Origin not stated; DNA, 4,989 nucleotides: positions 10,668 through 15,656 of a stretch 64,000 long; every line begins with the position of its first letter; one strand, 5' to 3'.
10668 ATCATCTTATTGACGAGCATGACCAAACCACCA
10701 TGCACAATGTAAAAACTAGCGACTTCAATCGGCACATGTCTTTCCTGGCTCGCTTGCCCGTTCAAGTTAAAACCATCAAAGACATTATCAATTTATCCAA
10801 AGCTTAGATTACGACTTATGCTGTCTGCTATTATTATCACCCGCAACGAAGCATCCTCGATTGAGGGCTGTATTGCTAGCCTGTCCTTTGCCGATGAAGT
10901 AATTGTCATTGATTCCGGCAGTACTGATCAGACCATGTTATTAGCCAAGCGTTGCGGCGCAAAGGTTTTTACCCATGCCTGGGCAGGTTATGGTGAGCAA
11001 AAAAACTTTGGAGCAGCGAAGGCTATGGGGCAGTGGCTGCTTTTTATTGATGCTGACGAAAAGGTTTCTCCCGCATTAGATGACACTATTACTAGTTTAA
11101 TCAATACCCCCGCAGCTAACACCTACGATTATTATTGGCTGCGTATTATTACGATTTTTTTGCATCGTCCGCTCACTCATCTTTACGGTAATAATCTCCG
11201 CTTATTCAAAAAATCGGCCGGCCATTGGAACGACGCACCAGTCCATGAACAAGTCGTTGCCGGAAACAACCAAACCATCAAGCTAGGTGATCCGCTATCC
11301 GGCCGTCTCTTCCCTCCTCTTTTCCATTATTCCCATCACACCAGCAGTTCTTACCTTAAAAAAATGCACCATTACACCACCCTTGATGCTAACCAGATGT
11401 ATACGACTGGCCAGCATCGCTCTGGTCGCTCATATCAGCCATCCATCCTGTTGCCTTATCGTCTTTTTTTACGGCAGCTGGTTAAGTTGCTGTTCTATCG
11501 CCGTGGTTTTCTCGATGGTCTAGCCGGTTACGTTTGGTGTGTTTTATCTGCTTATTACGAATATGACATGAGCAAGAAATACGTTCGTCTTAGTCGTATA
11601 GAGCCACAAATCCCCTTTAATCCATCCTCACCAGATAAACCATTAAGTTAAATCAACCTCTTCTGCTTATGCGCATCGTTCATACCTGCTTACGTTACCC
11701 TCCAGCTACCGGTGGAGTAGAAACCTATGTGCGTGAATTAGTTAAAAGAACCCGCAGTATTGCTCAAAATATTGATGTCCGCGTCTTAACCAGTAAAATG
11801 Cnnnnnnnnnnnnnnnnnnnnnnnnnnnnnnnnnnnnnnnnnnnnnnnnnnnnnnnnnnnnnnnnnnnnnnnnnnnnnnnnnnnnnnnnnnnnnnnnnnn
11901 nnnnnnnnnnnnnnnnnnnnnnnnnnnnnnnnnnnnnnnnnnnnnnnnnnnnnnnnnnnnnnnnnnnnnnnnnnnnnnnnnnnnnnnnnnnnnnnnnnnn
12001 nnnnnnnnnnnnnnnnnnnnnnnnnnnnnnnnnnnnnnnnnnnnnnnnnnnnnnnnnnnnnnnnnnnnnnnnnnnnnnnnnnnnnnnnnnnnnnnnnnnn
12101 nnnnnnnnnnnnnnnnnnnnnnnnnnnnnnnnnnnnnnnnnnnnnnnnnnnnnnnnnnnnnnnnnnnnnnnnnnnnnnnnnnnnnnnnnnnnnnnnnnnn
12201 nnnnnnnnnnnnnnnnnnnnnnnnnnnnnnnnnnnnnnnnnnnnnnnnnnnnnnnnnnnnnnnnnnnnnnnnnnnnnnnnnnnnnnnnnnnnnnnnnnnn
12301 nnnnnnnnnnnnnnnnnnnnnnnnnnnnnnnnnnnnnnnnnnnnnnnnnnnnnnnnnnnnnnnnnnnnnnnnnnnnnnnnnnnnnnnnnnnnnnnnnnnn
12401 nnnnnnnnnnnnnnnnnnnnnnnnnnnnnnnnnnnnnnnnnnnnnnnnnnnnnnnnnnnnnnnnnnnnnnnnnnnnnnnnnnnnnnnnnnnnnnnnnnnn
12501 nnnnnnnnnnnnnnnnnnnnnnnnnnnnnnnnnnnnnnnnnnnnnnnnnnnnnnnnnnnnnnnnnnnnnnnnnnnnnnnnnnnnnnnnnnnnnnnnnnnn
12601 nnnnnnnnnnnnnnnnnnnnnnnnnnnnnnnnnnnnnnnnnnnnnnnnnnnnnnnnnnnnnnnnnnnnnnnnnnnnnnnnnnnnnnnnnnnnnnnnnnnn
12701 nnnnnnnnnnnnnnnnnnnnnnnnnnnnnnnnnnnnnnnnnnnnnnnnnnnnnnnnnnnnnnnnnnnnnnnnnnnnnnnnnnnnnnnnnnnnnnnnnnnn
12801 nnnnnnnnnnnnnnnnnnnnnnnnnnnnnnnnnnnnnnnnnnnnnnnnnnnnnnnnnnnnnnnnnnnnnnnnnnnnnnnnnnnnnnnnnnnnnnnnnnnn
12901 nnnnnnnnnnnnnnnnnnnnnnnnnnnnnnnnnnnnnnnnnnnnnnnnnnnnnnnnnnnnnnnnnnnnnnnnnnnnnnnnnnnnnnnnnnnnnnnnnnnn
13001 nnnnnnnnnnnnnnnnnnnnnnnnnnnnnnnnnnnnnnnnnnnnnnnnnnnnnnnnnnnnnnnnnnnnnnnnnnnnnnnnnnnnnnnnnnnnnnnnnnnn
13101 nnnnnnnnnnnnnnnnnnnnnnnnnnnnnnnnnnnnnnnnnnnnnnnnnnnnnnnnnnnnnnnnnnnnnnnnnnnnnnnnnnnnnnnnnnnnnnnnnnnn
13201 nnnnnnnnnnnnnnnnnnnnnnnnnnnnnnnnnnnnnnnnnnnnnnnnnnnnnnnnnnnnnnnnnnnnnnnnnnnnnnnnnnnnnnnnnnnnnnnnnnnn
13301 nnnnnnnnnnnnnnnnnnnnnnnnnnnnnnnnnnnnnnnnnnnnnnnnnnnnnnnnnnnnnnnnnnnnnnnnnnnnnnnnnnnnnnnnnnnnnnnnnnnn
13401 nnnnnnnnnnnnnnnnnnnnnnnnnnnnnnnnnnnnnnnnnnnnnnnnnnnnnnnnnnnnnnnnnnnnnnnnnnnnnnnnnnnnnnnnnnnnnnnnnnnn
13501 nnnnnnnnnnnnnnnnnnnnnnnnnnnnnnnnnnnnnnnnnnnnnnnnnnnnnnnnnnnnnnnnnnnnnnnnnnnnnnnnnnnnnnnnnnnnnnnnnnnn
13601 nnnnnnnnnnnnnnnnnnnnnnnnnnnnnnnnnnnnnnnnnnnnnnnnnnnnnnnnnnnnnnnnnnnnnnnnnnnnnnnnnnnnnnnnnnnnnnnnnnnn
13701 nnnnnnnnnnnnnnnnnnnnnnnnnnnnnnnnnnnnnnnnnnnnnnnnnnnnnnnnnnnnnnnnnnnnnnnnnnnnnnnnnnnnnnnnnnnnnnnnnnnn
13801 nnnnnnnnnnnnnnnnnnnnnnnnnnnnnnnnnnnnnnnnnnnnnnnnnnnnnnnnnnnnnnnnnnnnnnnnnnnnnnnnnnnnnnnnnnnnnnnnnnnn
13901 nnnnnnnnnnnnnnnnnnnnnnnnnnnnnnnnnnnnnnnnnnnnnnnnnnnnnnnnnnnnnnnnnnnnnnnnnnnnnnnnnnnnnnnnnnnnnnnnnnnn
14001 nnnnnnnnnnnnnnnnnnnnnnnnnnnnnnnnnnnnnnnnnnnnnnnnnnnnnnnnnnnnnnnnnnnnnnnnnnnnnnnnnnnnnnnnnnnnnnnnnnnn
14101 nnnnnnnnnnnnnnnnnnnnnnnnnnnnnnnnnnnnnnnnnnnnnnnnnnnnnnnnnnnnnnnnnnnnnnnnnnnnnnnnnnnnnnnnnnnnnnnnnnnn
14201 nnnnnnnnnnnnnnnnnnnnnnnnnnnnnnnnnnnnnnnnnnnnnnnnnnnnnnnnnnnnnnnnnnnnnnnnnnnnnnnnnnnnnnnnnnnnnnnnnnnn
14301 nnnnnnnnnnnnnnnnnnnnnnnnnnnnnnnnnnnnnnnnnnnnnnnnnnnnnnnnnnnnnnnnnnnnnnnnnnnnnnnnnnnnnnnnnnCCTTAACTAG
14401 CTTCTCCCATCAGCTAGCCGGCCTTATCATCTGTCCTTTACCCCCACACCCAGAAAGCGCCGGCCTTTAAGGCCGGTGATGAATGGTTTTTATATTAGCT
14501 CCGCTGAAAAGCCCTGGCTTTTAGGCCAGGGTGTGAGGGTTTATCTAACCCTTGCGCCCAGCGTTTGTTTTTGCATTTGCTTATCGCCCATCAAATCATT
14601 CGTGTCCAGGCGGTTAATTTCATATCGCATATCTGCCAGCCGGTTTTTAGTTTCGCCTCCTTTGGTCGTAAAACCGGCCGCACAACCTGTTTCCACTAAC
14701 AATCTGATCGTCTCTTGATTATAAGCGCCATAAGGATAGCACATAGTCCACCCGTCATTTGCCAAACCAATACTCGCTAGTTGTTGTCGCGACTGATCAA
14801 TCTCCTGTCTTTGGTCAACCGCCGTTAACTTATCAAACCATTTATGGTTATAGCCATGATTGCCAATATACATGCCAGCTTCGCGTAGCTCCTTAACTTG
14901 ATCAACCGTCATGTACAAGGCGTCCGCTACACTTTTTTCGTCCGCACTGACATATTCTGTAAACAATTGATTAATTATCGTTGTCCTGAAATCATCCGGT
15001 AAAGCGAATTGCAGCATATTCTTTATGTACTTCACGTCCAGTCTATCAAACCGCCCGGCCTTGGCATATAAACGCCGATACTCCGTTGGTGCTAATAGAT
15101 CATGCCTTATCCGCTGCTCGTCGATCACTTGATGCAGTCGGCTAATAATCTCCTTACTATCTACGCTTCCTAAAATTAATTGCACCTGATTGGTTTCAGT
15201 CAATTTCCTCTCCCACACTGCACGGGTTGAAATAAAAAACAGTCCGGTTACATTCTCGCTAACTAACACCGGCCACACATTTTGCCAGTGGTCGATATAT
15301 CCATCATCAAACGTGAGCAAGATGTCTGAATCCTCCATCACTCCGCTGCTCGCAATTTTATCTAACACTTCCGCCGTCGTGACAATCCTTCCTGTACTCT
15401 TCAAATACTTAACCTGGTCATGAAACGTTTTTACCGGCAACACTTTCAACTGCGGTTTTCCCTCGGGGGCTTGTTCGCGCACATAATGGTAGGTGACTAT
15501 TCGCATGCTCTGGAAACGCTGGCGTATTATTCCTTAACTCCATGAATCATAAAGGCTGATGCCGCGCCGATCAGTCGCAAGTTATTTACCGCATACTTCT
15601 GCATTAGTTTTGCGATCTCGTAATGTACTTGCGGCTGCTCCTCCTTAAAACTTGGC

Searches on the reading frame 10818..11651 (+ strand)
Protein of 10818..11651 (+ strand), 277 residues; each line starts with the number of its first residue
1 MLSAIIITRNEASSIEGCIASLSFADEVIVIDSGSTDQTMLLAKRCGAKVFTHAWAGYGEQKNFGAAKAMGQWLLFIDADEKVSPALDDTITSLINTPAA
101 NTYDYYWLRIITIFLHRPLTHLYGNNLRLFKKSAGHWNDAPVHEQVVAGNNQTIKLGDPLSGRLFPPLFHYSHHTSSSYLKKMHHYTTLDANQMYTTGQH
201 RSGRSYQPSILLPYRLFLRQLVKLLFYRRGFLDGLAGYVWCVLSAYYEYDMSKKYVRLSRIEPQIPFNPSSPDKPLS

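Call 5: search_protein_families(library=pfam, proteins=[window:10818-11651:+], max_evalue=0.01)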
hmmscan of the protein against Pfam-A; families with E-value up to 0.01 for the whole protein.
window:10818-11651:+ (277 aa): 3 families
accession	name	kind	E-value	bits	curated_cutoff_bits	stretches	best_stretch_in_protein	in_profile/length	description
PF00535.33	Glycos_transf_2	-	7.6e-18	65.4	23.3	1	3-132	1-139/168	Glycosyl transferase family 2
PF10111.15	Glyco_tranf_2_2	-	0.00034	20.6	27.3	1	26-97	30-108/276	Glycosyltransferase like family 2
PF13704.12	Glyco_tranf_2_4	-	0.0048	17.8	27.5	0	9-81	1-82/98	Glycosyl transferase family 2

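Call 46: search_protein_families(library=ncbifam, proteins=[window:10818-11651:+], max_evalue=0.001)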
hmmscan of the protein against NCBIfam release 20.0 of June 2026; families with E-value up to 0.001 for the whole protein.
window:10818-11651:+ (277 aa): 9 families
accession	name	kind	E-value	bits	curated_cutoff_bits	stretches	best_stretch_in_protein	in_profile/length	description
TIGR04283.1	glyco_like_mftF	equivalog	1.1e-18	67.6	182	1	2-110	1-111/221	TIGR04283 family arsenosugar biosynthesis glycosyltransferase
NF041875.1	EPS_EpsD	equivalog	1e-08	35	370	1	2-86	1-95/325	exopolysaccharide biosynthesis glycosyltransferase EpsD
NF010496.0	PRK13915.1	equivalog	4.2e-08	32.6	262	1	3-80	34-126/307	glucosyl-3-phosphoglycerate synthase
NF007482.0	PRK10073.1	equivalog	5.3e-08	32.2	423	1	2-94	8-109/334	glycosyltransferase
TIGR04195.1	S_glycosyl_SunS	equivalog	1.1e-07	31.1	350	1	5-149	62-205/421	SunS family peptide S-glycosyltransferase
TIGR04182.1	glyco_TIGR04182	equivalog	1.5e-07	31.1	325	1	4-90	4-92/293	S-layer glycoprotein N-glycosyltransferase AglJ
NF045692.1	OglycostaseCruG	equivalog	4e-05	22.7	600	1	3-106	44-160/386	2'-O-glycosyltransferase CruG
TIGR03965.1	mycofact_glyco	equivalog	8.4e-05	21.6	280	1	5-87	79-171/467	mycofactocin biosynthesis glycosyltransferase MftF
NF058614.1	PPMAGASynPpgS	equivalog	0.00031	20.2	370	1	5-54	5-55/226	polyprenyl-phospho-N-acetylgalactosaminyl synthase PpgS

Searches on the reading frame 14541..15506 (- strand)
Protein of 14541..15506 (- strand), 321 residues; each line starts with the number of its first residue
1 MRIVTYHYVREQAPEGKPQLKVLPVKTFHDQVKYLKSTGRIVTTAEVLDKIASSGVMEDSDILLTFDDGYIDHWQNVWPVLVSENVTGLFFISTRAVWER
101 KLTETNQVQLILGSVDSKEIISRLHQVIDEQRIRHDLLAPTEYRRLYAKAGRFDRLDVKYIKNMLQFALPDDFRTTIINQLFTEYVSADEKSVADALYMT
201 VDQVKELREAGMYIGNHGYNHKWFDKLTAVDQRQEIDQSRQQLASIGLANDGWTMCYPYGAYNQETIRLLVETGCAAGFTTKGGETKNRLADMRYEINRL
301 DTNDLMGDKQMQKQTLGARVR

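Call 5: search_protein_families(library=pfam, proteins=[window:14541-15506:-], max_evalue=0.01)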
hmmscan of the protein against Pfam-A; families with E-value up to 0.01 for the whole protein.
window:14541-15506:- (321 aa): 2 families
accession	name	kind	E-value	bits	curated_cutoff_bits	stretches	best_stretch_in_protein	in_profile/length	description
PF01522.26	Polysacc_deac_1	-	6.5e-22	78.2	23.1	2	201-275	48-121/124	Polysaccharide deacetylase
PF10096.14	DUF2334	-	0.0086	16.1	26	0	200-253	55-121/203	Uncharacterized protein conserved in bacteria (DUF2334)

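Call 9: search_protein_families(library=ncbifam, proteins=[window:14544-15506:-], max_evalue=0.01)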
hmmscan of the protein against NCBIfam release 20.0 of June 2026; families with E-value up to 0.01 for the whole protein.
window:14544-15506:- (321 aa): 13 families
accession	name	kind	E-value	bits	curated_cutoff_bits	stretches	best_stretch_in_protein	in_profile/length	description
TIGR03938.2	deacetyl_PgaB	equivalog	2.1e-13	49.4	321.9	1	2-92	4-96/621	poly-beta-1,6-N-acetyl-D-glucosamine N-deacetylase PgaB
TIGR02764.1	spore_ybaN_pdaB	equivalog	1.5e-10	41.2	237.4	1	177-274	24-120/191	polysaccharide deacetylase family sporulation protein PdaB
TIGR02884.1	spore_pdaA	equivalog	6.1e-09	35.9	298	1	199-274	77-152/224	delta-lactam-biosynthetic de-N-acetylase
TIGR03933.1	PIA_icaB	equivalog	1.7e-06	27.8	248.35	0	232-300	162-227/245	intercellular adhesin biosynthesis polysaccharide N-deacetylase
NF011177.0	PRK14582.1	equivalog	3.4e-06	25.6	923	1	4-87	52-134/671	poly-beta-1,6-N-acetyl-D-glucosamine N-deacetylase PgaB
NF011176.0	PRK14581.1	equivalog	2.2e-05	22.8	1091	1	3-89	51-136/673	poly-beta-1,6-N-acetyl-D-glucosamine N-deacetylase PgaB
TIGR02873.1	spore_ylxY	hypoth_equivalog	2.6e-05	23.6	391.5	1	203-271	129-196/268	probable sporulation protein, polysaccharide deacetylase family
NF045821.1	PgAcgDacpgdA1_Bac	equivalog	9e-05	21.5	400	1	202-268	131-196/282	peptidoglycan-N-acetylglucosamine deacetylase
NF050820.1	PolSacchBiosHfsH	equivalog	0.00021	21.1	400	1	197-269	79-150/249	oligosaccharide deacetylase HfsH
TIGR04243.1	nodulat_NodB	equivalog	0.00047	19.7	240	0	204-275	47-118/197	chitooligosaccharide deacetylase NodB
NF045820.1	PgAcgDacpgdA_Strep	equivalog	0.0025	16.7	800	1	203-264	312-372/463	peptidoglycan-N-acetylglucosamine deacetylase PgdA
NF045822.1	PgAcgDacpgdA2_Bac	equivalog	0.0059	16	400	0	170-261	80-170/274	peptidoglycan-N-acetylglucosamine deacetylase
TIGR03006.1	pepcterm_polyde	equivalog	0.0093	15.1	276.2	0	203-247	65-109/272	XrtA system polysaccharide deacetylase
